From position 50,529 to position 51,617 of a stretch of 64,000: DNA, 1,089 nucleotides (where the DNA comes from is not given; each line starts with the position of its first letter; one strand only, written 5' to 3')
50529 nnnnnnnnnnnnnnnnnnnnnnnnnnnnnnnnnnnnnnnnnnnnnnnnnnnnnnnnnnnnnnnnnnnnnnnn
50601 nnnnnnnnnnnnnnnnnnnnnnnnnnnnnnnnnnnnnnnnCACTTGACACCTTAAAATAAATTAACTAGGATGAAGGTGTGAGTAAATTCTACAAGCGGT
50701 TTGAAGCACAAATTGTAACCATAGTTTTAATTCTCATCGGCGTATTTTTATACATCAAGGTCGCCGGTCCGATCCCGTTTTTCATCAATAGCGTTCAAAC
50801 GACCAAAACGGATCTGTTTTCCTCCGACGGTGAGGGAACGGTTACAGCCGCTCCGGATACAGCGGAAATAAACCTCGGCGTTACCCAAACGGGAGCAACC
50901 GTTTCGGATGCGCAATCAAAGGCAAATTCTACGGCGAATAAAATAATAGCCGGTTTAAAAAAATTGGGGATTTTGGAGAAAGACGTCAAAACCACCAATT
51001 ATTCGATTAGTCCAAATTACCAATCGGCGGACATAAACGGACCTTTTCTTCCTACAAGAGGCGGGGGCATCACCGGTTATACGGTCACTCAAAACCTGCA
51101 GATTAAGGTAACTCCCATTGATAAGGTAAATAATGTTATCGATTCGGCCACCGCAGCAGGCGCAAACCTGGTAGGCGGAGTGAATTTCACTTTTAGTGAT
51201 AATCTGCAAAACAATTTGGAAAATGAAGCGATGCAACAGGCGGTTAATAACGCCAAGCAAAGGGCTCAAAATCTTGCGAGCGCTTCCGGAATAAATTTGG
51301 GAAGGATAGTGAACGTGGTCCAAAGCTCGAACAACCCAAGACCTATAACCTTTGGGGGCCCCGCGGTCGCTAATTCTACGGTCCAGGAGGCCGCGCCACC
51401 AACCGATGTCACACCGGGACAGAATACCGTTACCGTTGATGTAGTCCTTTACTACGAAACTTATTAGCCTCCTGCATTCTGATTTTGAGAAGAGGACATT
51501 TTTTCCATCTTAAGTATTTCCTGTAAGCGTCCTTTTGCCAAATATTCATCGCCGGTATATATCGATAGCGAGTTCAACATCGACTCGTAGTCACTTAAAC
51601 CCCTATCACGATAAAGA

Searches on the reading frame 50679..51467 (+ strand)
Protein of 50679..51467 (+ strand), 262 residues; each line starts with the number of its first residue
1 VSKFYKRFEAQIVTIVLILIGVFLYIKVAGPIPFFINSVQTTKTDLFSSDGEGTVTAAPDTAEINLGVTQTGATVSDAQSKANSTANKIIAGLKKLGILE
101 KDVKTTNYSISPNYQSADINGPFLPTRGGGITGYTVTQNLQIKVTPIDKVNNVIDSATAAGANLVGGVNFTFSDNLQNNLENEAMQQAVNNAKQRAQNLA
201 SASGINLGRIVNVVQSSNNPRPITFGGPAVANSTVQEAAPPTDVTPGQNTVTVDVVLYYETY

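Call 49: search_protein_families(library=ncbifam, proteins=[window:50679-51467:+], max_evalue=0.001)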
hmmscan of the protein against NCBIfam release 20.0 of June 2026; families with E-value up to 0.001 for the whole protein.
window:50679-51467:+ (262 aa): 1 family
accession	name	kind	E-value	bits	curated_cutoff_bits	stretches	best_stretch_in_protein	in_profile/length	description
NF008299.0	PRK11087.1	equivalog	2e-26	92.8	249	1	48-226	33-202/238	oxidative stress defense protein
